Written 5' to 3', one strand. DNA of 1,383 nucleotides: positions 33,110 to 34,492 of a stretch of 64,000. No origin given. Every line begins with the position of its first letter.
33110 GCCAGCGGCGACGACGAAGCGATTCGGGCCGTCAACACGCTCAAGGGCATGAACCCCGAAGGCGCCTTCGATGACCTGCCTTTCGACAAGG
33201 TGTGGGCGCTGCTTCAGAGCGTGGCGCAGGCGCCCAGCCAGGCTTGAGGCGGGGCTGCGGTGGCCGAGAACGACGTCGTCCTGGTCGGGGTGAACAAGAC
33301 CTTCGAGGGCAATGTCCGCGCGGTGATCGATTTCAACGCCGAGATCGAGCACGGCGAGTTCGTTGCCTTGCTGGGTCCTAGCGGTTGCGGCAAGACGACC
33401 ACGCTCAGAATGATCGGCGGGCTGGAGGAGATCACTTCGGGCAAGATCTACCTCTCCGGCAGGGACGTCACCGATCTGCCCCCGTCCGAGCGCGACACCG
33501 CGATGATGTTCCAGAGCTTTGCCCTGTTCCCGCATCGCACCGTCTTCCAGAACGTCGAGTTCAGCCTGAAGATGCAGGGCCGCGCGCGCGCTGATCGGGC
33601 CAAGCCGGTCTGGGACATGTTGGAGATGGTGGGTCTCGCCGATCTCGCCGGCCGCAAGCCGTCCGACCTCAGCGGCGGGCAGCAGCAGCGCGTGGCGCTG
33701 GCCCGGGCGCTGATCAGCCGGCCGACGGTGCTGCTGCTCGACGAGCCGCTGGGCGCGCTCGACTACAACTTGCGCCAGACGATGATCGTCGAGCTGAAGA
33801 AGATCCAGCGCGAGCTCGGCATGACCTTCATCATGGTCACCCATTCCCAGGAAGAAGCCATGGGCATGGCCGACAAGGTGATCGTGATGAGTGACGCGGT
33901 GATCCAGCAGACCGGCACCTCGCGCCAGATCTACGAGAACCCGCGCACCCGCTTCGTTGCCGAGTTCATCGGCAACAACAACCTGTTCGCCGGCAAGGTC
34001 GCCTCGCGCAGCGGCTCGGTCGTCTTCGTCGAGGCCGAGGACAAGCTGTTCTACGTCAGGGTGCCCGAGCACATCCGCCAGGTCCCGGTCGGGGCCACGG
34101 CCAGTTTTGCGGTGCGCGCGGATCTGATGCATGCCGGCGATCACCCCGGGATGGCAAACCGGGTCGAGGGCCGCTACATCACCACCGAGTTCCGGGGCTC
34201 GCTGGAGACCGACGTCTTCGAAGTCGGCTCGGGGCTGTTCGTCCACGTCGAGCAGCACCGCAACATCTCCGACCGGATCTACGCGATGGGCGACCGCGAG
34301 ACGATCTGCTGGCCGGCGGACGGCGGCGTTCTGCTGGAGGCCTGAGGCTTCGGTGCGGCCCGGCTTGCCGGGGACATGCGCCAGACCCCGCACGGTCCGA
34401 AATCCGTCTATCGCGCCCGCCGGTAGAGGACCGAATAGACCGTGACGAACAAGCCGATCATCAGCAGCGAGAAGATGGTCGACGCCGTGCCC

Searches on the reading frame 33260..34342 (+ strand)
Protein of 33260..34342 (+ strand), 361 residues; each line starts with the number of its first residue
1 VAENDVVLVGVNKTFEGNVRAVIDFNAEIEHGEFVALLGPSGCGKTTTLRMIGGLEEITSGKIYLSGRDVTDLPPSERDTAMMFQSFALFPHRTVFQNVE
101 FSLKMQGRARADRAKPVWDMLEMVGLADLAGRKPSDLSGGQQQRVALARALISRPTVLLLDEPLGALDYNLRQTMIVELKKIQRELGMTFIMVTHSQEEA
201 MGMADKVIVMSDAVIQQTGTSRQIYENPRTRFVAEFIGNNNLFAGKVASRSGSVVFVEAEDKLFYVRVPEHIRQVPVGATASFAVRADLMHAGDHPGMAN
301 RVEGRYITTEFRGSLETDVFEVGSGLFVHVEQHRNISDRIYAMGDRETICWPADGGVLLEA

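Call 33: search_protein_families(library=pfam, proteins=[window:33260-34342:+], max_evalue=0.01)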
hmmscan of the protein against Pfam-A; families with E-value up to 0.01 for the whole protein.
window:33260-34342:+ (361 aa): 8 families
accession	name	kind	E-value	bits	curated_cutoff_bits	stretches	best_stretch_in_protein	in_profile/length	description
PF00005.33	ABC_tran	-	1.1e-34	120.3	25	1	24-164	3-136/137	ABC transporter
PF13304.12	AAA_21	-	1.1e-06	29.3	27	1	132-198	233-301/304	AAA domain, putative AbiEii toxin, Type IV TA system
PF13481.12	AAA_25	-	2.4e-05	24.5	27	0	29-48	30-49/195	AAA domain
PF02463.25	SMC_N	-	0.00024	21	40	0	132-210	132-211/220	RecF/RecN/SMC N terminal domain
PF13401.12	AAA_22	-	0.00035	21.3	27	1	31-193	4-121/130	AAA domain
PF09818.15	ABC_ATPase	-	0.0034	16.9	23.2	0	174-225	210-262/283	P-loop domain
PF08402.16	TOBE_2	-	0.0048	17.4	21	0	284-359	2-76/76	TOBE domain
PF03215.21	Rad17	-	0.0093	16.4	23.8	0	35-97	48-110/186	Rad17 P-loop domain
